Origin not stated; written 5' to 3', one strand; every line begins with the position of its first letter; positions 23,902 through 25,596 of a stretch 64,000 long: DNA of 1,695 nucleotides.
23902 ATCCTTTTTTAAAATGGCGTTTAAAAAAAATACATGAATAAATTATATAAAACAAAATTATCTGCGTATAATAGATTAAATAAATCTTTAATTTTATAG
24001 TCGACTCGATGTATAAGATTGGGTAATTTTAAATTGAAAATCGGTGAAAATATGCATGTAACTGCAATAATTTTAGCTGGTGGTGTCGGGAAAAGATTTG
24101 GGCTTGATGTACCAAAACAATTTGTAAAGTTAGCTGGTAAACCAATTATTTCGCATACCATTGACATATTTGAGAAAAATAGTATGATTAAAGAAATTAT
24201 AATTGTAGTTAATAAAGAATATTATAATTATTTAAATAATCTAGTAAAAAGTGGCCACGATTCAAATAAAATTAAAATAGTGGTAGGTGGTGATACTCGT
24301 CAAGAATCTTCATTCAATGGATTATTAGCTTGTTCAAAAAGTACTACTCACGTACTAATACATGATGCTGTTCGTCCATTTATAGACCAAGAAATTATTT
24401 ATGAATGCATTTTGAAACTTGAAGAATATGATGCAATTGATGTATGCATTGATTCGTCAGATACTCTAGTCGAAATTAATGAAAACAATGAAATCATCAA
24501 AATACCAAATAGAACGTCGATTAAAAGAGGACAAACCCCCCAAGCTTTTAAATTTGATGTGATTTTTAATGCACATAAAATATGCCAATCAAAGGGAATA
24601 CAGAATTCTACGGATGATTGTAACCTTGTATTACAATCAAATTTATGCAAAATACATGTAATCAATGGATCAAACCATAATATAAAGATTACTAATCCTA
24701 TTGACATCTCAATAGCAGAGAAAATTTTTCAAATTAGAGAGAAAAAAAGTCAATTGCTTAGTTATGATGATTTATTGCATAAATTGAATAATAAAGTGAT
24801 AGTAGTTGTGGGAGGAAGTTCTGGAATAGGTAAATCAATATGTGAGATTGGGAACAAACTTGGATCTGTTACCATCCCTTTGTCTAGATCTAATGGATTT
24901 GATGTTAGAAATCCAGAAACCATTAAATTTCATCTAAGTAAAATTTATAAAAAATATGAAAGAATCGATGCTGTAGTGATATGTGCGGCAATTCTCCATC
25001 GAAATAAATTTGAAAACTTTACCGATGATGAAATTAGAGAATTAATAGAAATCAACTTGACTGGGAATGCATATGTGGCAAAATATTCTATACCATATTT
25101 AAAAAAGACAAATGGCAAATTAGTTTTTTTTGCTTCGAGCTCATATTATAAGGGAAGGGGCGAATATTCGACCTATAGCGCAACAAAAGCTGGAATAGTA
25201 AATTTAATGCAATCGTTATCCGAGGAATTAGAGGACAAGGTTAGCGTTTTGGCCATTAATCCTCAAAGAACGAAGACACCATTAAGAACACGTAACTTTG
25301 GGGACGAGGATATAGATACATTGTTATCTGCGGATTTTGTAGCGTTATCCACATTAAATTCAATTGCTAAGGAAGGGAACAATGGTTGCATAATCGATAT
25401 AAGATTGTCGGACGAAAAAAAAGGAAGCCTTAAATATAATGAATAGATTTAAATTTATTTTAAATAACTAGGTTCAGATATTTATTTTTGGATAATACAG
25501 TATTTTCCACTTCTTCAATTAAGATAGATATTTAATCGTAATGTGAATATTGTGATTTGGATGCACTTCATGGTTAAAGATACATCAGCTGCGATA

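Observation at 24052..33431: CDP-ribitol-synthase-like fusion plus LicD transferase: predicted ribitol-phosphate (teichoic-acid/fukutin-like) decoration of an archaeal surface glycan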

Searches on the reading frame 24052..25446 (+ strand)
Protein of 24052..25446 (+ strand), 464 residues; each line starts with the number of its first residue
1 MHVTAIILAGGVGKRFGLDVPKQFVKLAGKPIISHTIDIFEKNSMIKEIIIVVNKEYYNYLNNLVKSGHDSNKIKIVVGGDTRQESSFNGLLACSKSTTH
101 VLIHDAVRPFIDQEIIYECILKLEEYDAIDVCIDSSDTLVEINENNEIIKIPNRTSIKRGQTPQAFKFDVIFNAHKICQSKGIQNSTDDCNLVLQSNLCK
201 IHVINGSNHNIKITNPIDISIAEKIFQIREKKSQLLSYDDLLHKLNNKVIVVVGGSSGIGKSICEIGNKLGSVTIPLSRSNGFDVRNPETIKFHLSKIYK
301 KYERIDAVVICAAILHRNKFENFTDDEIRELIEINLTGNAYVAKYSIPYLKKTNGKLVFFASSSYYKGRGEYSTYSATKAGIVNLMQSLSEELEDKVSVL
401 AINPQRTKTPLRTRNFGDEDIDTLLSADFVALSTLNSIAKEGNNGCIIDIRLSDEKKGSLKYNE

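Call 5: search_protein_families(library=pfam, proteins=[window:24052-25446:+], max_evalue=0.01)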
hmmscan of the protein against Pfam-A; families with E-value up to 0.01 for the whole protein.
window:24052-25446:+ (464 aa): 6 families
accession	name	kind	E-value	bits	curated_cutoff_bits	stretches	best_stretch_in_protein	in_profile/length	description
PF01128.25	IspD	-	1e-52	179.6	27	1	3-226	1-219/221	2-C-methyl-D-erythritol 4-phosphate cytidylyltransferase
PF00106.31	adh_short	-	3.1e-28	99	26.6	1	283-415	56-190/195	short chain dehydrogenase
PF13561.12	adh_short_C2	-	1.9e-21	77.2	27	1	282-419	49-188/236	Enoyl-(Acyl carrier protein) reductase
PF12804.13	NTP_transf_3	-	2.3e-10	41.3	27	1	5-128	1-116/160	MobA-like NTP transferase domain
PF00483.29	NTP_transferase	-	5e-07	30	21.2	1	5-76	2-77/245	Nucleotidyl transferase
PF08659.16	KR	-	1.1e-06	29.2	22.6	1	283-394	60-168/180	KR domain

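Call 6: search_protein_families(library=ncbifam, proteins=[window:24052-25446:+], max_evalue=0.01)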
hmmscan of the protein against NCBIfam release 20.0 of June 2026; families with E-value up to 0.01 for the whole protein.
window:24052-25446:+ (464 aa): 217 families (the best 25 are shown)
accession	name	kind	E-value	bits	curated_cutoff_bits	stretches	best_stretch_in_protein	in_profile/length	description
TIGR00453.1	ispD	equivalog_domain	3.4e-59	199.9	181.3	1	5-225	2-218/219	2-C-methyl-D-erythritol 4-phosphate cytidylyltransferase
NF001186.0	PRK00155.2-3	equivalog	1.6e-54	184.7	253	1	2-226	4-222/224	2-C-methyl-D-erythritol 4-phosphate cytidylyltransferase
NF001183.0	PRK00155.1-3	subfamily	3.9e-50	170.4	166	1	4-229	3-234/237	D-ribitol-5-phosphate cytidylyltransferase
NF006899.0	PRK09382.1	equivalog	1.3e-47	162.8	417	1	2-255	6-247/387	bifunctional 2-C-methyl-D-erythritol 4-phosphate cytidylyltransferase/2-C-methyl-D-erythritol 2,4-cyclodiphosphate synthase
NF009924.0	PRK13385.1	subfamily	8.4e-45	153.1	342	1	1-227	1-224/230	2-C-methyl-D-erythritol 4-phosphate cytidylyltransferase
NF004825.0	PRK06181.1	equivalog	5.2e-24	84.9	215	1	284-417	63-198/268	SDR family oxidoreductase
NF052558.1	MBtsdlDhBudC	equivalog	4.2e-22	78.9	270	1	283-421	57-196/250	meso-2,3-butanediol dehydrogenase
TIGR03971.1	SDR_subfam_1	subfamily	8e-21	74.6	300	1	283-413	71-204/271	mycofactocin-coupled SDR family oxidoreductase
NF005056.0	PRK06463.1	equivalog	1.4e-20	73.6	339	1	244-449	4-226/255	3-ketoacyl-(acyl-carrier-protein) reductase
NF005007.0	PRK06398.1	equivalog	1.5e-20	73.5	341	1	243-412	3-182/259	aldose dehydrogenase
NF006509.0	PRK08945.1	equivalog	1.7e-20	73.3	269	1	295-427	84-219/248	YciK family oxidoreductase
NF006123.0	PRK08267.1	equivalog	2e-20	73.1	261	1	282-439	55-213/261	SDR family oxidoreductase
NF005559.1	PRK07231.1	subfamily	2.5e-20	73.1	215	1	284-419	60-197/249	glucose 1-dehydrogenase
NF005594.0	PRK07326.1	equivalog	1.9e-19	70.1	271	1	284-428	62-207/237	SDR family oxidoreductase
NF009466.0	PRK12826.1-2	subfamily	3.3e-19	69.3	222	1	281-419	58-199/248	3-oxoacyl-ACP reductase FabG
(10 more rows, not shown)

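Call 7: search_solved_structures(query=window:24052-25446:+, max_evalue=0.00001, show_alignments=2)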
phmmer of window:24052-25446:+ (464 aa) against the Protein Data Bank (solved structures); distinct sequences matched with E-value up to 0.00001: 175 (the best 60 are shown).
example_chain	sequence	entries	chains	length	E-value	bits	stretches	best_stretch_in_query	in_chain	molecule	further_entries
3f1c_A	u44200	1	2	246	2e-37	132.3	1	4-229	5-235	Putative 2-C-methyl-D-erythritol 4-phosphate cytidylyltransferase 2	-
5ddt_A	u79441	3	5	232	3.5e-36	128.2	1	5-228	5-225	2-C-methyl-D-erythritol 4-phosphate cytidylyltransferase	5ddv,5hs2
4jis_A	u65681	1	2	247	1.9e-33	119.2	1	4-234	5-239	ribitol-5-phosphate cytidylyltransferase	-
6xhp_A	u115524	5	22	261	2.1e-32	115.8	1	6-226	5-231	Ribitol-5-phosphate cytidylyltransferase 1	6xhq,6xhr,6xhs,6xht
4cvh_A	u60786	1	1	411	1.1e-28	103.5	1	3-233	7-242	ISOPRENOID SYNTHASE DOMAIN-CONTAINING PROTEIN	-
2vsh_A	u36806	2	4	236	3.2e-28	102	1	4-226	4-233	2-C-METHYL-D-ERYTHRITOL 4-PHOSPHATE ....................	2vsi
1w77_A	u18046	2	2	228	3.5e-28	101.9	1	3-226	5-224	2C-METHYL-D-ERYTHRITOL 4-PHOSPHATE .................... | 2-C-methyl-D-erythritol 4-phosphate cytidylyltransferase, chloroplastic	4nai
2yc3_A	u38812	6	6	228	5.9e-28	101.1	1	3-226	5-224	2-C-METHYL-D-ERYTHRITOL 4-PHOSPHATE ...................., CHLOROPLASTIC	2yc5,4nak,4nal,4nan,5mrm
2ycm_A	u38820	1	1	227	5.9e-28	101.1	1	3-226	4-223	2-C-METHYL-D-ERYTHRITOL 4-PHOSPHATE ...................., CHLOROPLASTIC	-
5mrn_A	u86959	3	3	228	1.4e-27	99.9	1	3-226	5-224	2-C-methyl-D-erythritol 4-phosphate cytidylyltransferase, chloroplastic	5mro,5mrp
5mrq_A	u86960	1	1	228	5.3e-27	97.9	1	3-226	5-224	2-C-methyl-D-erythritol 4-phosphate cytidylyltransferase, chloroplastic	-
4kt7_A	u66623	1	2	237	4.3e-26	95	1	3-227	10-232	2-C-methyl-D-erythritol 4-phosphate cytidylyltransferase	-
1vpa_A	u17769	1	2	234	2.6e-25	92.4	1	4-225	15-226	2-C-methyl-D-erythritol 4-phosphate cytidylyltransferase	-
2xwl_A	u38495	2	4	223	7.9e-23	84.2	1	3-226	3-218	2-C-METHYL-D-ERYTHRITOL 4-PHOSPHATE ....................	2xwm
4myb_A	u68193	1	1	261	2.5e-19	72.7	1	5-223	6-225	2-C-methyl-D-erythritol 4-phosphate cytidylyltransferase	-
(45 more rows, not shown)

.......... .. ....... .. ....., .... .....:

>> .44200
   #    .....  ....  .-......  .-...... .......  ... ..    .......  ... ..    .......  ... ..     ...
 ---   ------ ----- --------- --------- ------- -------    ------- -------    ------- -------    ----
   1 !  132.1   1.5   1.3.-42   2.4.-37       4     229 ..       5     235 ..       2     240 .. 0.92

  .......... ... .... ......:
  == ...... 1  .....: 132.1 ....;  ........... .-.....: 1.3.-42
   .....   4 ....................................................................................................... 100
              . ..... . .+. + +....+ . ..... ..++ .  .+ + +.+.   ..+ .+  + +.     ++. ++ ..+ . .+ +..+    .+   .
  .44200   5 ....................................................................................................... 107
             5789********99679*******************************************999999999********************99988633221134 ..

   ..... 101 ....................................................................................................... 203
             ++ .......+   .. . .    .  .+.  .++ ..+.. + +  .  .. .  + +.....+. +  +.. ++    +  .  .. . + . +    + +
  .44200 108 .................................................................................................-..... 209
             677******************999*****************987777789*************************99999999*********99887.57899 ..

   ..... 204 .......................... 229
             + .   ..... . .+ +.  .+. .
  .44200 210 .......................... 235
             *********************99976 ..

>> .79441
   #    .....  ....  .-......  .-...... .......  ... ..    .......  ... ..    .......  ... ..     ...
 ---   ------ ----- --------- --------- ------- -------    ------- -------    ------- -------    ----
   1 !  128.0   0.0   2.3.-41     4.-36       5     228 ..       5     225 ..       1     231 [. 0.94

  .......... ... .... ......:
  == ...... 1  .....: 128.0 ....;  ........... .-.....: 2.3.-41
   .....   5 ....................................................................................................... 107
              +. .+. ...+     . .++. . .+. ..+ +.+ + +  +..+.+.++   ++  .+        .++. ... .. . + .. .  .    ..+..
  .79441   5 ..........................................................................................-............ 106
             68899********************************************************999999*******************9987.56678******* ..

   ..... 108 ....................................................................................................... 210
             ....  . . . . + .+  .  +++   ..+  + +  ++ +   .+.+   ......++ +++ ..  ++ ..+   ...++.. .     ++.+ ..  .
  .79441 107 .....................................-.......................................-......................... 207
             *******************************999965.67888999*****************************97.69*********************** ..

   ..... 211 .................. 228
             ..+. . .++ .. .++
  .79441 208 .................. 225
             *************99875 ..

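Call 9: find_homologous_proteins(query=window:24052-25446:+, max_evalue=1e-20)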
Query window:24052-25446:+ (464 aa): 2192 proteins with E <= 1e-20 among 8000 candidates; the best 120 are listed.
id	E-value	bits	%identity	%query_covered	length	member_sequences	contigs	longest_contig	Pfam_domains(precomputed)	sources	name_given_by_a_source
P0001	0.0e+0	1019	100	100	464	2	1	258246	PF00483.30,PF08659.17,PF01128.26,PF13561.13,PF00106.32,PF12804.14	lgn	-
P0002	1.4e-164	566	55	98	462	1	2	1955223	PF08659.17,PF01128.26,PF13561.13,PF00106.32,PF12804.14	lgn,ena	-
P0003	7.8e-164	564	57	98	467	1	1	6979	PF00483.30,PF08659.17,PF01128.26,PF13561.13,PF23441.1,PF00106.32,PF12804.14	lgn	-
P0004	4.3e-162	558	56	98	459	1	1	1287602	PF08659.17,PF01128.26,PF13561.13,PF00106.32,PF12804.14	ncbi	ncbi:MAG: 2-C-methyl-D-erythritol 4-phosphate cytidylyltransferase [Methanomassiliicoccales archaeon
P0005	1.3e-161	556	55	98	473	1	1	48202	PF00483.30,PF08659.17,PF01128.26,PF13561.13,PF00106.32,PF12804.14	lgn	-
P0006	4.0e-159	548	53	98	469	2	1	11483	PF08659.17,PF01128.26,PF13561.13,PF00106.32,PF12804.14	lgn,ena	-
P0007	3.4e-157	542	55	98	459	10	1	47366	PF01128.26,PF13561.13,PF00106.32,PF12804.14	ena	-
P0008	3.9e-157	542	54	98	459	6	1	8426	PF08659.17,PF01128.26,PF13561.13,PF00106.32,PF12804.14,PF01370.28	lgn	-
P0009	6.1e-157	541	53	98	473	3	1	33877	PF01128.26,PF13561.13,PF00106.32,PF12804.14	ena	-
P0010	1.1e-156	540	55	98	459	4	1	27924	PF08659.17,PF01128.26,PF13561.13,PF00106.32,PF12804.14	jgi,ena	-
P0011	1.0e-155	537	54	98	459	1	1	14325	PF01128.26,PF13561.13,PF00106.32,PF12804.14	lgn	-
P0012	1.3e-155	537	54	98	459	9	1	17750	PF08659.17,PF01128.26,PF13561.13,PF00106.32,PF12804.14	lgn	-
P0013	3.1e-154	532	54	98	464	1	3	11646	PF00483.30,PF08659.17,PF01128.26,PF13561.13,PF00106.32,PF12804.14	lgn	-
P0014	3.8e-153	529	53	98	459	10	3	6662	PF08659.17,PF01128.26,PF13561.13,PF00106.32,PF12804.14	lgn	-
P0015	9.6e-153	527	54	98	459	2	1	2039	PF08659.17,PF01128.26,PF13561.13,PF00106.32,PF12804.14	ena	-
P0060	3.7e-118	413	47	97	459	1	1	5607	PF01128.26,PF13561.13,PF00106.32,PF12804.14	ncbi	ncbi:MAG: SDR family NAD(P)-dependent oxidoreductase, partial [Promethearchaeota archaeon]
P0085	1.1e-114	402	47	97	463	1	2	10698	PF08659.17,PF01128.26,PF13561.13,PF23441.1,PF00106.32,PF12804.14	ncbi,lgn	ncbi:MAG: 2-C-methyl-D-erythritol 4-phosphate cytidylyltransferase [Nitrososphaerales archaeon]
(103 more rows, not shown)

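Call 13: find_encoding_contigs(protein=P0001, flank=10000, max_places=3)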
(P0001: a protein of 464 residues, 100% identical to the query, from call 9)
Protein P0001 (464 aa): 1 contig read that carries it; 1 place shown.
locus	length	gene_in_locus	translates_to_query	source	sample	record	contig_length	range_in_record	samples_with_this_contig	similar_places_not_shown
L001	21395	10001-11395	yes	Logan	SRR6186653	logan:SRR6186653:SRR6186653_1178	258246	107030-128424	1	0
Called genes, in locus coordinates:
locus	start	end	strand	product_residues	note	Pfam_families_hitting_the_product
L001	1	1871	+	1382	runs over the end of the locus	PF00112:Peptidase_C1, PF03051:Peptidase_C1_2 (weak), PF19077:Big_13 (faint)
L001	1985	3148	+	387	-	PF00155:Aminotran_1_2, PF01053:Cys_Met_Meta_PP (weak), PF00266:Aminotran_5 (weak), PF01041:DegT_DnrJ_EryC1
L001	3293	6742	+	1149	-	PF00270:DEAD, PF00271:Helicase_C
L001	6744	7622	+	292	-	-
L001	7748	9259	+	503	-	PF01943:Polysacc_synt, PF13440:Polysacc_synt_3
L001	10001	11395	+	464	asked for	PF00483:NTP_transferase (weak), PF01128:IspD, PF12804:NTP_transf_3, PF13561:adh_short_C2, PF00106:adh_short, PF08659:KR (weak)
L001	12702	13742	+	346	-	PF04007:DUF354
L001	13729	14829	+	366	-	PF13439:Glyco_transf_4 (weak), PF00534:Glycos_transf_1, PF13692:Glyco_trans_1_4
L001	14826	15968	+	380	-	PF13439:Glyco_transf_4, PF00534:Glycos_transf_1, PF13692:Glyco_trans_1_4, PF13524:Glyco_trans_1_2 (weak)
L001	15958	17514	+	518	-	-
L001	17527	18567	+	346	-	PF00534:Glycos_transf_1, PF13692:Glyco_trans_1_4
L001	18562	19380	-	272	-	PF04991:LicD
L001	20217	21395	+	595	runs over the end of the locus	PF00999:Na_H_Exchanger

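Call 14: find_encoding_contigs(protein=P0002, flank=10000, max_places=3)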
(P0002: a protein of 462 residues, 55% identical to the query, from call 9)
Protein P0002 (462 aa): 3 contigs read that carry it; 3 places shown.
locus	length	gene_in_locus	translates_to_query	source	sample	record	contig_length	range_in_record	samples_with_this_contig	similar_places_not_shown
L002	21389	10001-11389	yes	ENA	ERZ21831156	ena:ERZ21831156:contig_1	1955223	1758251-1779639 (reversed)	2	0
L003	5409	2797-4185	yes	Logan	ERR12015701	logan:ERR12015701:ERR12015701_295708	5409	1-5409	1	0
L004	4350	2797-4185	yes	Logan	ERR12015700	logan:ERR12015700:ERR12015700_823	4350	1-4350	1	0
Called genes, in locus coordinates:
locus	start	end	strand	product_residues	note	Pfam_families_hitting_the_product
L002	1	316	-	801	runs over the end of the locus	PF09971:DUF2206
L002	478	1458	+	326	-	PF07760:DUF1616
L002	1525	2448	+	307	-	PF00535:Glycos_transf_2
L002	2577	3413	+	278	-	PF00535:Glycos_transf_2, PF10111:Glyco_tranf_2_2 (faint)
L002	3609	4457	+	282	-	PF01522:Polysacc_deac_1, PF11959:DUF3473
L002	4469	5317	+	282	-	PF02737:3HCDH_N, PF00725:3HCDH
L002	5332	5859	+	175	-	PF25087:GMPPB_C (faint), PF14602:Hexapep_2 (faint), PF00132:Hexapep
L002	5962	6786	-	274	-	PF00535:Glycos_transf_2, PF10111:Glyco_tranf_2_2, PF13506:Glyco_transf_21 (weak), PF13641:Glyco_tranf_2_3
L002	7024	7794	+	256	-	PF00483:NTP_transferase, PF12804:NTP_transf_3 (weak)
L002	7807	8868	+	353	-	PF01370:Epimerase, PF02719:Polysacc_synt_2, PF04321:RmlD_sub_bind (weak), PF01073:3Beta_HSD, PF16363:GDP_Man_Dehyd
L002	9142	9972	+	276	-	PF04991:LicD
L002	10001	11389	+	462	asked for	PF01128:IspD, PF12804:NTP_transf_3, PF13561:adh_short_C2, PF00106:adh_short, PF08659:KR (weak)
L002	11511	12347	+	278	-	PF00483:NTP_transferase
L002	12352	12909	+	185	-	PF00908:dTDP_sugar_isom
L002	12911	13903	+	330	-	PF01073:3Beta_HSD, PF01370:Epimerase, PF02719:Polysacc_synt_2, PF04321:RmlD_sub_bind, PF07993:NAD_binding_4, PF16363:GDP_Man_Dehyd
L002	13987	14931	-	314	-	PF13489:Methyltransf_23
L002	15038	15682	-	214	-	PF00702:Hydrolase, PF12710:HAD, PF13419:HAD_2, PF13242:Hydrolase_like (weak)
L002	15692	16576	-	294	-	PF01073:3Beta_HSD (faint), PF01370:Epimerase, PF04321:RmlD_sub_bind, PF16363:GDP_Man_Dehyd (weak)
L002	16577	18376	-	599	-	PF02776:TPP_enzyme_N, PF00205:TPP_enzyme_M, PF02775:TPP_enzyme_C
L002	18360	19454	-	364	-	PF03102:NeuB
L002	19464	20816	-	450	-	PF01041:DegT_DnrJ_EryC1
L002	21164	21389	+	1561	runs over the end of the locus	PF03415:Peptidase_C11, PF07705:CARDB, PF19077:Big_13 (faint), PF03415:Peptidase_C11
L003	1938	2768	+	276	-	PF04991:LicD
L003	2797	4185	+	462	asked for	PF01128:IspD, PF12804:NTP_transf_3, PF13561:adh_short_C2, PF00106:adh_short, PF08659:KR (weak)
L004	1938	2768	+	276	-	PF04991:LicD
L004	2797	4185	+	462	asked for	PF01128:IspD, PF12804:NTP_transf_3, PF13561:adh_short_C2, PF00106:adh_short, PF08659:KR (weak)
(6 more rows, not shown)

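Call 16: find_encoding_contigs(protein=P0004, flank=10000, max_places=2)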
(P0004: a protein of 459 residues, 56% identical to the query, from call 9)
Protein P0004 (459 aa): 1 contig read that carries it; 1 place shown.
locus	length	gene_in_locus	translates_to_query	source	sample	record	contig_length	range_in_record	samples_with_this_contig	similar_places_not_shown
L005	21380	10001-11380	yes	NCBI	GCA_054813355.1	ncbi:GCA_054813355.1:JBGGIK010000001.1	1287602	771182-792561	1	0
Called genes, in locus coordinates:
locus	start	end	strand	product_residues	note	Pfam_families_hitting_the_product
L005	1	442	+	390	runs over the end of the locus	PF12698:ABC2_membrane_3, PF01061:ABC2_membrane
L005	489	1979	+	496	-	PF01943:Polysacc_synt, PF13440:Polysacc_synt_3, PF03023:MurJ (weak)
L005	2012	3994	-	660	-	PF16177:ACAS_N, PF00501:AMP-binding, PF13193:AMP-binding_C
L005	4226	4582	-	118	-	PF12840:HTH_20, PF13412:HTH_24 (faint)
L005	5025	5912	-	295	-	PF00892:EamA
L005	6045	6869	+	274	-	PF00582:Usp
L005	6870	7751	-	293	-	PF00483:NTP_transferase, PF12804:NTP_transf_3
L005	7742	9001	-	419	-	PF03721:UDPG_MGDP_dh_N, PF00984:UDPG_MGDP_dh, PF03720:UDPG_MGDP_dh_C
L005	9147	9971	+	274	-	PF04991:LicD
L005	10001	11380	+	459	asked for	PF01128:IspD, PF12804:NTP_transf_3, PF13561:adh_short_C2, PF00106:adh_short, PF08659:KR (weak)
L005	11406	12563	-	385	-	-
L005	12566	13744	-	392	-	-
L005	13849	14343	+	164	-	PF01472:PUA, PF26292:PUA_elF2D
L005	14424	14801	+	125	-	PF04472:SepF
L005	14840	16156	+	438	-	PF01966:HD, PF19276:HD_assoc_2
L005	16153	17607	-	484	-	PF01139:RtcB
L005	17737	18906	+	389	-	PF05763:DUF835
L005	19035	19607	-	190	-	PF14394:DUF4423 (faint), PF12840:HTH_20, PF01022:HTH_5, PF12802:MarR_2 (weak), PF13412:HTH_24 (weak)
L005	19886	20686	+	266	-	PF02517:Rce1-like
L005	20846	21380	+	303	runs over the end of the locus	PF02729:OTCace_N, PF00185:OTCace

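Call 17: find_related_loci(query=A1, collection=genome_contigs, flank=10000)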
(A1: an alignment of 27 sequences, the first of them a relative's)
Query A1 (464 aa) in genome_contigs; peptide patterns used: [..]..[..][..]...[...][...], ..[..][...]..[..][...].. (x = any residue, [..] = any of these).
600 stretches matched a pattern (row limit reached: there are more); 569 encode a relative of the query (tblastn E <= 1e-3); the best 80 are kept; 80 distinct loci.
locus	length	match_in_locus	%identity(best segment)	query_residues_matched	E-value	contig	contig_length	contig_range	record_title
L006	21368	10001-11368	54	1-456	3e-170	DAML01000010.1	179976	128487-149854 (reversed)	MAG TPA_asm: Methanomassiliicoccaceae archaeon UBA472 UBA472_contig_6687, whole genome shotgun sequence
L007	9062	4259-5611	46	1-455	9e-120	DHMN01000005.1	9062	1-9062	MAG TPA_asm: Cyanobacteria bacterium UBA4641 UBA4641_contig_2374, whole genome shotgun sequence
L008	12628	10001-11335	43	1-450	1e-112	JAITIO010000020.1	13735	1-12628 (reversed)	MAG: Puniceicoccales bacterium isolate Pcl387_bin12 k119_2728356, whole genome shotgun sequence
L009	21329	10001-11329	44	5-451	4e-112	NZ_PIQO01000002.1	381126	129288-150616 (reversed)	Heyndrickxia camelliae strain 7578-1 scaffold2, whole genome shotgun sequence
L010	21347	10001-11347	42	5-451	8e-112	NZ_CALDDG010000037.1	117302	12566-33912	MAG: uncultured Sulfuricurvum sp. isolate SRR3330212_bin.113_CONCOCT_v1.1_MAG ERZ724084.128, whole genome shotgun sequen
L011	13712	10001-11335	43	1-451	2e-111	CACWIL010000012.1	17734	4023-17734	uncultured bacterium isolate RUG10609 genome assembly, contig: RUG10609_asm_12, whole genome shotgun sequence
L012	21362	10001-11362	39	1-451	8e-110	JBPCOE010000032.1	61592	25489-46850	MAG: Jatrophihabitans sp. isolate TH_ant_mag_148 S1Ck127_1334013_flag_0_multi_27.0000_len_61592, whole genome shotgun se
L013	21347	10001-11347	44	5-451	1e-108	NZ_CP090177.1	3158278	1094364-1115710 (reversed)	Arcobacter iocasae strain KX21116 chromosome, complete genome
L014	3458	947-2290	42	5-452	3e-111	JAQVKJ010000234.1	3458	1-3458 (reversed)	MAG: Weeksellaceae bacterium isolate STE_84 NODE_93147_length_3458_cov_2.381867_Sandtown_E, whole genome shotgun sequenc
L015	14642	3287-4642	42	1-451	4e-108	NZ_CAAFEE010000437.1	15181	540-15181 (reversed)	MAG: uncultured Bacteroides sp. isolate HGM04668, whole genome shotgun sequence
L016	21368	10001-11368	40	5-458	5e-106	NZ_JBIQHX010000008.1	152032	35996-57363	MAG: Microbacterium sp. isolate mag.6e NODE_19_length_152032, whole genome shotgun sequence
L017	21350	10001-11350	40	5-451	5e-106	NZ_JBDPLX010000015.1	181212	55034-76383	Micromonospora sp. B9E7 B9E7_contig_15, whole genome shotgun sequence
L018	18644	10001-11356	38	5-453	9e-106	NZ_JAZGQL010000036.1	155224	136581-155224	Plantactinospora veratri strain NEAU-FHS4 Scaffold19_1, whole genome shotgun sequence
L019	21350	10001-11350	40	5-451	5e-105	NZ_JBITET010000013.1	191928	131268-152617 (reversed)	Micromonospora sp. NPDC051227 NPDC051227_120_D2.ctg-0013, whole genome shotgun sequence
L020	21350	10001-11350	40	5-451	4e-106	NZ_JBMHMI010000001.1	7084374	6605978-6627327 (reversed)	Micromonospora sp. WMMD736 tig00000001, whole genome shotgun sequence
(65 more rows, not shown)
